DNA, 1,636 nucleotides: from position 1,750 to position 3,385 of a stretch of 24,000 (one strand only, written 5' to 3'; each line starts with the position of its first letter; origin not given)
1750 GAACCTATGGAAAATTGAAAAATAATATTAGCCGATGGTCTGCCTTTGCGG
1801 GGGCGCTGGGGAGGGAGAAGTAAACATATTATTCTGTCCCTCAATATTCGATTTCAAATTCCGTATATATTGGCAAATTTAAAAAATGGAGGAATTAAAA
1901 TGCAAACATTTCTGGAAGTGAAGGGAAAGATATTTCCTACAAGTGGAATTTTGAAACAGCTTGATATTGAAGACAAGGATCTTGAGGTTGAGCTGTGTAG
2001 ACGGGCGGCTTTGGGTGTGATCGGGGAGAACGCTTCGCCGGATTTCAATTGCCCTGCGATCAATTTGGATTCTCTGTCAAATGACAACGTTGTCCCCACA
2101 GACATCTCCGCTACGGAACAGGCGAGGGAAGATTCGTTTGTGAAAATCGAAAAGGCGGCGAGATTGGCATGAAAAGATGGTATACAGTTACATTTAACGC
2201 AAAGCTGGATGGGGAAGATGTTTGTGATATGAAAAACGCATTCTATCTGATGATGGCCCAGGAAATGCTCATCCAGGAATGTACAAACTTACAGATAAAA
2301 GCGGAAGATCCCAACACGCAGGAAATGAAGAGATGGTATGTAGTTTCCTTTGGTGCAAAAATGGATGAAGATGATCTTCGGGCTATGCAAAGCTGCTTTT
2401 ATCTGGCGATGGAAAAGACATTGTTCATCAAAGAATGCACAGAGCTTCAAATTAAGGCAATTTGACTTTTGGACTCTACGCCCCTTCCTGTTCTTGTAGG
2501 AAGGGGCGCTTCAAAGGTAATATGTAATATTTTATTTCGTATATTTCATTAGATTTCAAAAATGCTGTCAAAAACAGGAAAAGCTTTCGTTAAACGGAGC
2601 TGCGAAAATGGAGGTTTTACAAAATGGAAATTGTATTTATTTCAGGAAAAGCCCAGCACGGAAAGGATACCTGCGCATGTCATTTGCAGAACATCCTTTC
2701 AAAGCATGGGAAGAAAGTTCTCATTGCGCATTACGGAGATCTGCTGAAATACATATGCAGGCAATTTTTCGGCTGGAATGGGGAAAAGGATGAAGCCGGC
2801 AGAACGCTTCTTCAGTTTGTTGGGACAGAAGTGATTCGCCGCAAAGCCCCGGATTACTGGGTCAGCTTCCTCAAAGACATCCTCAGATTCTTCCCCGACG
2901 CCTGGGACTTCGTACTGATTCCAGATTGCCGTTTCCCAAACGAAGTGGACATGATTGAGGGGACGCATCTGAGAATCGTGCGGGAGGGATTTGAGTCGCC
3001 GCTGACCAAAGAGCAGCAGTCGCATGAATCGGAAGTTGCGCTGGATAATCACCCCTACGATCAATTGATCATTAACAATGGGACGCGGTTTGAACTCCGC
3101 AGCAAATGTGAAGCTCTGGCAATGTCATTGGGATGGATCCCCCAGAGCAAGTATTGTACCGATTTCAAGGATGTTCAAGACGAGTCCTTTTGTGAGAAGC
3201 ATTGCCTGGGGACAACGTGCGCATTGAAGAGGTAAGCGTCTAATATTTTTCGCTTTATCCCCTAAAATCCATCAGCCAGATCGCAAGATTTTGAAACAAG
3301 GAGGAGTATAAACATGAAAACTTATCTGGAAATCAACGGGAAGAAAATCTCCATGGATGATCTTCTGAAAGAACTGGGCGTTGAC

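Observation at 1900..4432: Duplicated two-gene cassette (A1-B1 / A2-B2) bracketing a phage dNMP kinase: candidate uncharacterised system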

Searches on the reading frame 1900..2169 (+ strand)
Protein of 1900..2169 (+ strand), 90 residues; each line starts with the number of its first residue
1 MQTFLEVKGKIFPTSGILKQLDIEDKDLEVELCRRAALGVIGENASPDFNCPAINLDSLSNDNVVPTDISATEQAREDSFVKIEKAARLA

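Call 7: search_protein_families(library=pfam, max_evalue=1, proteins=[window:1900-2169:+])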
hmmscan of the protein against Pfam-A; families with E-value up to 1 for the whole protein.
seq(90 aa): 0 families

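Call 8: search_protein_families(library=phrogs, max_evalue=1, proteins=[window:1900-2169:+])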
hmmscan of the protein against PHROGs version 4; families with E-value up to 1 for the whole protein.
seq(90 aa): 1 family
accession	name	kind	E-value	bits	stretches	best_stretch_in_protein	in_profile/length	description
phrog_11389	-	unknown function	0.4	10.9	1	26-48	37-59/182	-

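Call 61: search_protein_families(library=padloc, max_evalue=1, proteins=[window:1900-2169:+])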
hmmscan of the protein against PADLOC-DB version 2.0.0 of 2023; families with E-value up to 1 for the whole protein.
window:1900-2169:+ (90 aa): 0 families

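Call 62: search_protein_families(library=ncbifam, max_evalue=1, proteins=[window:1900-2169:+])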
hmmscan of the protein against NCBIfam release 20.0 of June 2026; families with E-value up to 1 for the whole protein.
window:1900-2169:+ (90 aa): 0 families

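Call 77: list_cluster_members(proteins=[P0002, P0001, window:1900-2169:+, window:3812-4429:+, P0078, window:2624-3232:+])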
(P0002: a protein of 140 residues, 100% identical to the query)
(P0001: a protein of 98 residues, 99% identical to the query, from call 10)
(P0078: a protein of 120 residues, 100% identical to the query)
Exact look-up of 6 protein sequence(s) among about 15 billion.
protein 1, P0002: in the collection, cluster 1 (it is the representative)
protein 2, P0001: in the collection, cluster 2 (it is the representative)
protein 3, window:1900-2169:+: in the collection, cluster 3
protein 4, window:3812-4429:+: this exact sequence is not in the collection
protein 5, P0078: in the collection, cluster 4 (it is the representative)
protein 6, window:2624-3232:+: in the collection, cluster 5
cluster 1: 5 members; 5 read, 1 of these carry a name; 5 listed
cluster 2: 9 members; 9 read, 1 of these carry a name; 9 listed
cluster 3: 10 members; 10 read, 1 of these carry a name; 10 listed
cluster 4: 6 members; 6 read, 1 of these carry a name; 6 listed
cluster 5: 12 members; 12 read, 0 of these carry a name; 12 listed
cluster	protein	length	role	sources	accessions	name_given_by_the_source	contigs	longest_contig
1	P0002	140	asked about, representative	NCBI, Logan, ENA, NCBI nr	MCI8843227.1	MAG: hypothetical protein HFF08_03840 [Oscillospiraceae bacterium] | hypothetical protein [Oscillospiraceae bacterium]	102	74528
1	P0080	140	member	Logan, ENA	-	-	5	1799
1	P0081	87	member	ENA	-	-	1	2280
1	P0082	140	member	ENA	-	-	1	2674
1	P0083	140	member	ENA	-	-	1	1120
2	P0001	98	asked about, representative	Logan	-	-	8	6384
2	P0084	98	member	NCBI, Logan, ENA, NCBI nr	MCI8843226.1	MAG: hypothetical protein HFF08_03830 [Oscillospiraceae bacterium] | hypothetical protein [Oscillospiraceae bacterium]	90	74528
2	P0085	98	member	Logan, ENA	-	-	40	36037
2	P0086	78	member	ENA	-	-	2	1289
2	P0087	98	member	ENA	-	-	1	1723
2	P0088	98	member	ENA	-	-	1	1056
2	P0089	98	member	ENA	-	-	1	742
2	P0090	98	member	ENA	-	-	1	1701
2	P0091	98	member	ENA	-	-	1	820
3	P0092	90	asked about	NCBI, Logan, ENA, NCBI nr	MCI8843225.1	MAG: hypothetical protein HFF08_03825 [Oscillospiraceae bacterium] | hypothetical protein [Oscillospiraceae bacterium]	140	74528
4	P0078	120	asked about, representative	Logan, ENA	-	-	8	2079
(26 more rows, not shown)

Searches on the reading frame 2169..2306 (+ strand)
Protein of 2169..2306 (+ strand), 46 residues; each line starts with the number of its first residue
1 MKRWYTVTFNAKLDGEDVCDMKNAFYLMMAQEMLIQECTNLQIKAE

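Call 20: search_protein_representatives(alignment_id=A1)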
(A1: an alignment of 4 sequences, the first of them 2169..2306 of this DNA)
Query: 4 sequences, 46 profile positions. Proteins with E-value up to 0.001 (for the whole library): 72; up to 1e-10: 28; up to 1e-30: 2. The best 72 are listed.
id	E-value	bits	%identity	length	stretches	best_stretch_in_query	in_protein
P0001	4.2e-56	202.8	-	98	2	1-46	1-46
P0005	9.2e-34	131.3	-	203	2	1-44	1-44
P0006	1.8e-22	95.1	-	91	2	2-44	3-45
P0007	2.2e-19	85.2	-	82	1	1-45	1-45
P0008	7.1e-19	83.6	-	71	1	1-44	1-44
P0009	3.8e-18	81.3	-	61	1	1-44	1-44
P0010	1.3e-17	79.6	-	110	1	1-46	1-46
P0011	2.3e-17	78.7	-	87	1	1-44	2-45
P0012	4.7e-17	77.8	-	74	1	1-45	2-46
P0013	1.2e-16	76.4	-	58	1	2-45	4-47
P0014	2.1e-15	72.5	-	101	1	2-45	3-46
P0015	2.9e-15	72.1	-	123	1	2-45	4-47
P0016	4.9e-15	71.3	-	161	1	2-46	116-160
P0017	6.2e-15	71.0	-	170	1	2-43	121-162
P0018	6.7e-14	67.7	-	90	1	2-46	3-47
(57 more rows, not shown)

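Call 60: search_protein_families(library=pfam, alignment_id=A8, max_evalue=0.01)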
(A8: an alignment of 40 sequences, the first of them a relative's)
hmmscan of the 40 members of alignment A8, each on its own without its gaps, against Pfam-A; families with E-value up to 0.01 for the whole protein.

A. member 1, P0005 (203 aa): 0 families

B. families by the number of members that match (of 40 scanned): 5 families
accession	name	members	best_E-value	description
PF02892.21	zf-BED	1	0.0033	BED zinc finger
PF13746.11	Fer4_18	1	0.0047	4Fe-4S dicluster domain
PF13735.12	tRNA_NucTran2_2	1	0.0051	tRNA nucleotidyltransferase domain 2 putative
PF17772.7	zf-MYST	1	0.0079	MYST family zinc finger domain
PF22480.1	DUF6984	1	0.0099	Domain of unknown function (DUF6984)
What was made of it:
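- Tried and rejected: The partner domains of 40 multidomain family members have no Pfam identity (call 60).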

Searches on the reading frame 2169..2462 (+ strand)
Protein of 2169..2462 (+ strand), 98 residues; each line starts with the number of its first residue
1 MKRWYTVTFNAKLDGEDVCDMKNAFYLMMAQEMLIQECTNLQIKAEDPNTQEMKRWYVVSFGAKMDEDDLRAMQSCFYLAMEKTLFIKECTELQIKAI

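Call 7: search_protein_families(library=pfam, max_evalue=1, proteins=[window:2169-2462:+])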
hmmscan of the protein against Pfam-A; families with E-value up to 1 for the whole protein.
seq(98 aa): 3 families
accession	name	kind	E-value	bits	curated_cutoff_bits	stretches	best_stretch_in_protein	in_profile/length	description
PF06059.17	DUF930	-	0.0062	17.5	25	1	32-73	38-79/99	Domain of Unknown Function (DUF930)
PF25315.1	BPTI_nem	-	0.13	12.9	27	1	28-67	5-46/77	BPTI-like like domain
PF17812.7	RET_CLD3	-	0.17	12.6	25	0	65-96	79-110/116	RET Cadherin like domain 3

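Call 8: search_protein_families(library=phrogs, max_evalue=1, proteins=[window:2169-2462:+])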
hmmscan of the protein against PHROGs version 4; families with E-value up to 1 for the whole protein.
seq(98 aa): 2 families
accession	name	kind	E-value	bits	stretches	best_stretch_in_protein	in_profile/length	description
phrog_17127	-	unknown function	0.11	14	1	38-74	25-61/111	-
phrog_19520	-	unknown function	0.27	12.5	0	81-97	54-70/90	-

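Call 10: find_homologous_proteins(query=window:2169-2462:+, max_evalue=0.01)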
Query seq(98 aa) (98 aa): 1 proteins with E <= 0.01 among 1 candidates.
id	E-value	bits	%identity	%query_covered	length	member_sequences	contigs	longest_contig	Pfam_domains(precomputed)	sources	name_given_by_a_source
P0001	3.9e-59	214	99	100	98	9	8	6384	-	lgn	-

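Call 12: find_encoding_contigs(protein=P0001, flank=10000, max_places=10)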
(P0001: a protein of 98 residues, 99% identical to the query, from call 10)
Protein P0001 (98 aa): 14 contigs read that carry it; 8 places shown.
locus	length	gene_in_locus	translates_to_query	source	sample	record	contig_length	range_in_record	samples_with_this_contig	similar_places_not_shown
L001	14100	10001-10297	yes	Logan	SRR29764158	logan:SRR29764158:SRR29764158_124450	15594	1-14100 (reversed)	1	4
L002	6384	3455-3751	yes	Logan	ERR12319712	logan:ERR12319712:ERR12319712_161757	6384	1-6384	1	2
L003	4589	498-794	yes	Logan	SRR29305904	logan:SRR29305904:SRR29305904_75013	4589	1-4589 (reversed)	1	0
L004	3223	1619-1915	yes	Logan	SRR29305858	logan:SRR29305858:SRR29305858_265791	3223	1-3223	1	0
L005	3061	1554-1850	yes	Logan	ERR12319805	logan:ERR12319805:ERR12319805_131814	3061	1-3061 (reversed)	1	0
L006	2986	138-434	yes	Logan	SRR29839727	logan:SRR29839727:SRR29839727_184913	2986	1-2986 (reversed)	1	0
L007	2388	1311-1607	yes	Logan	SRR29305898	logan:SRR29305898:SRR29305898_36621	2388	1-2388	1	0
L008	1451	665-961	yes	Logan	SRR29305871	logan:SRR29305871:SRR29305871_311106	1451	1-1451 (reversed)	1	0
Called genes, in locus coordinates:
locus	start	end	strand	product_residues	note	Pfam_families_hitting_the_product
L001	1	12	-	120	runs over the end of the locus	PF24203:Phage_ProQ_C_like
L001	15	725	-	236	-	-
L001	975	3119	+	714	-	PF03477:ATP-cone, PF13597:NRDD, PF01228:Gly_radical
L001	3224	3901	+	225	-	PF13392:HNH_3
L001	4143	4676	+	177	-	PF13353:Fer4_12, PF04055:Radical_SAM (weak)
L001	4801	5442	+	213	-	-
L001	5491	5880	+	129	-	PF25682:Phage_VG64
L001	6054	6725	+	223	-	-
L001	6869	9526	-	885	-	PF00395:SLH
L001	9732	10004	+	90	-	-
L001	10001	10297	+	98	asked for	-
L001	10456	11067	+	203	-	PF21448:DNMK (weak)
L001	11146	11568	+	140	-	-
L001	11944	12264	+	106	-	-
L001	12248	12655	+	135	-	-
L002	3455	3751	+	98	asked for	-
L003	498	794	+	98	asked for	-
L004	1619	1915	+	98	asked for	-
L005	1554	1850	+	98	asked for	-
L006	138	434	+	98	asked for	-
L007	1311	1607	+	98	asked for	-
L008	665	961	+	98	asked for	-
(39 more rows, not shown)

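Call 61: search_protein_families(library=padloc, max_evalue=1, proteins=[window:2169-2462:+])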
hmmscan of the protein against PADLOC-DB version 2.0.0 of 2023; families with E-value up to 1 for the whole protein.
window:2169-2462:+ (98 aa): 0 families

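Call 62: search_protein_families(library=ncbifam, max_evalue=1, proteins=[window:2169-2462:+])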
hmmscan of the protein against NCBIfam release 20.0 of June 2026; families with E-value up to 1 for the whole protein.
window:2169-2462:+ (98 aa): 1 family
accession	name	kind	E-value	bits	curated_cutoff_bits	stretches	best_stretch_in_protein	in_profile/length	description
TIGR01116.1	ATPase-IIA1_Ca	equivalog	0.016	13.3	703.4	1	2-78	374-450/799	calcium-translocating P-type ATPase, SERCA-type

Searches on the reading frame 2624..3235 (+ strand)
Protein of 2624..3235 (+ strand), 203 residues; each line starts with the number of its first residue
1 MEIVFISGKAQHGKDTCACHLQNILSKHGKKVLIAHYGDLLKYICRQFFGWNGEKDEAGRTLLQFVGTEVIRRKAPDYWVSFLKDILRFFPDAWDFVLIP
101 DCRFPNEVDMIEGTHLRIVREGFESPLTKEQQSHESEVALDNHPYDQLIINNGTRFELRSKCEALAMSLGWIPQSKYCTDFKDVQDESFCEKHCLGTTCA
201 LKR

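Call 7: search_protein_families(library=pfam, max_evalue=1, proteins=[window:2624-3235:+])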
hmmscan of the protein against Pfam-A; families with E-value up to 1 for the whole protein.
window:2624-3235:+ (203 aa): 6 families
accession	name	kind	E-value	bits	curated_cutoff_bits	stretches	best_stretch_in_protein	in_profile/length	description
PF21448.3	DNMK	-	2.2e-10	40.9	27.1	1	58-160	129-231/232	Deoxynucleotide monophosphate kinase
PF02374.21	ArsA_ATPase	-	0.0022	17.7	24.3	1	1-34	1-34/305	Anion-transporting ATPase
PF04275.20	P-mevalo_kinase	-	0.0041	17.5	33.8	1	6-112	1-109/114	Phosphomevalonate kinase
PF01656.29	CbiA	-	0.037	14.4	25.4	1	3-34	1-32/125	CobQ/CobB/MinD/ParA nucleotide binding domain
PF01583.26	APS_kinase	-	0.047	14.2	21.1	1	3-34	4-35/152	Adenylylsulphate kinase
PF13614.12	AAA_31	-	0.088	13.2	27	1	3-34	4-35/177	AAA domain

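Call 8: search_protein_families(library=phrogs, max_evalue=1, proteins=[window:2624-3235:+])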
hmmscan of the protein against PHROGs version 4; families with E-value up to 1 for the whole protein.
window:2624-3235:+ (203 aa): 1 family
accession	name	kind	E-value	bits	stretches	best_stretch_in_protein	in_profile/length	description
phrog_139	-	other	3.1e-34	119.9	1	1-168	83-262/342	deoxynucleoside monophosphate kinase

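Call 62: search_protein_families(library=ncbifam, max_evalue=1, proteins=[window:2624-3232:+])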
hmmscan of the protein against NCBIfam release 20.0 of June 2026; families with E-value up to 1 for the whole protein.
window:2624-3232:+ (203 aa): 3 families
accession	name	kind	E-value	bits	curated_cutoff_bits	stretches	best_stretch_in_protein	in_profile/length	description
TIGR01969.1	minD_arch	subfamily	0.015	14.5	201.75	1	2-35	2-35/251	cell division ATPase MinD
NF005931.1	PRK07952.1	equivalog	0.031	13.8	357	1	6-50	104-148/246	replicative helicase loader DnaC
NF009701.0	PRK13230.1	subfamily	0.13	11.3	350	1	4-34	4-34/291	nitrogenase reductase-like protein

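Call 81: search_dna_similar(query=window:2624-3232:+, collection=phages, mode=protein, max_evalue=0.00001, max_rows=12)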
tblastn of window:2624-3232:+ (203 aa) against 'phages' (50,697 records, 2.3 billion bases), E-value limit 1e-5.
Records with a match: 244; places in all: 244; records where one place covers at least 80% of the query: 107.
Best place of each record, by identity: <60% 244.
By first word of the organism name: Streptomyces 168; Arthrobacter 32; Caulobacter 19; Brevundimonas 4; Ralstonia 3; Acinetobacter 3; Bacteriophage 2; Stenotrophomonas 2; uncultured 2; Rhizobium 2; and 7 more.
By host as written in the record: Streptomyces griseus ATCC 10137 32; Streptomyces lividans JI 1326 23; Streptomyces xanthochromogenes NRRL B-5410 23; Streptomyces coelicolor 17; Streptomyces sp. 13; Arthrobacter globiformis B-2979 13; - 7; Streptomyces baarnensis NRRL B-2842 7; and 43 more.
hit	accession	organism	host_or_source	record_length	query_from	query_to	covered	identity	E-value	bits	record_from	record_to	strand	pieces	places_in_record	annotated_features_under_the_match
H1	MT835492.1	Bacteriophage sp.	human fecal samples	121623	1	167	82%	33.2%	4e-15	79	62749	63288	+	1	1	record has no annotation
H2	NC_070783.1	Streptomyces phage Faust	Streptomyces lividans JI 1326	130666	3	162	79%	34.1%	8e-12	69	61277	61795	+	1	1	82: deoxynucleoside monophosphate kinase | 81: DNA polymerase III subunit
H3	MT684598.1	Streptomyces phage Faust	Streptomyces lividans JI 1326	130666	3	162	79%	34.1%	8e-12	69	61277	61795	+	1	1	82: deoxynucleoside monophosphate kinase | 81: DNA polymerase III subunit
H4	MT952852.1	Streptomyces phage Beuffert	Streptomyces griseus ATCC 10137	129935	1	165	81%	32.6%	2e-14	77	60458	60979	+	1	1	79: deoxynucleoside monophosphate kinase | 78: exonuclease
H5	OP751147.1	Streptomyces phage Andris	Streptomyces lividans JI 1326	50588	3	166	81%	32.8%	1e-8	59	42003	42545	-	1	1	62: deoxynucleoside monophosphate kinase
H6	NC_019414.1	Streptomyces phage R4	Streptomyces coelicolor A3(2)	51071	3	166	81%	32.4%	3e-9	61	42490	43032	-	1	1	deoxynucleoside monophosphate kinase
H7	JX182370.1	Streptomyces phage R4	Streptomyces coelicolor A3(2)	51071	3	166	81%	32.4%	3e-9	61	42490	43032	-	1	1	deoxynucleoside monophosphate kinase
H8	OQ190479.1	Streptomyces phage Triumph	Streptomyces lividans JI 1326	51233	3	166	81%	32.4%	1e-8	60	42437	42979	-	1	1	64: deoxynucleoside monophosphate kinase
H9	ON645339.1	Streptomyces phage Sham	Streptomyces griseus ATCC 10137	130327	3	171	83%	31.4%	2e-9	62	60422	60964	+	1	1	76: deoxynucleoside monophosphate kinase | 77: 5' nucleotidase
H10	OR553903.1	Streptomyces phage Phredrick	Streptomyces griseus ATCC 10137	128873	1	172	85%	30.7%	3e-8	59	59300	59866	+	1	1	82: deoxynucleoside monophosphate kinase | 83: 5' nucleotidase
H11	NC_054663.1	Streptomyces phage Diane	Streptomyces xanthochromogenes B-5410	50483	3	166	81%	32.1%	8e-7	54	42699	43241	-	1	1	deoxynucleoside monophosphate kinase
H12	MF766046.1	Streptomyces phage Diane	Streptomyces xanthochromogenes B-5410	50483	3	166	81%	32.1%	8e-7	54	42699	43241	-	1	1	deoxynucleoside monophosphate kinase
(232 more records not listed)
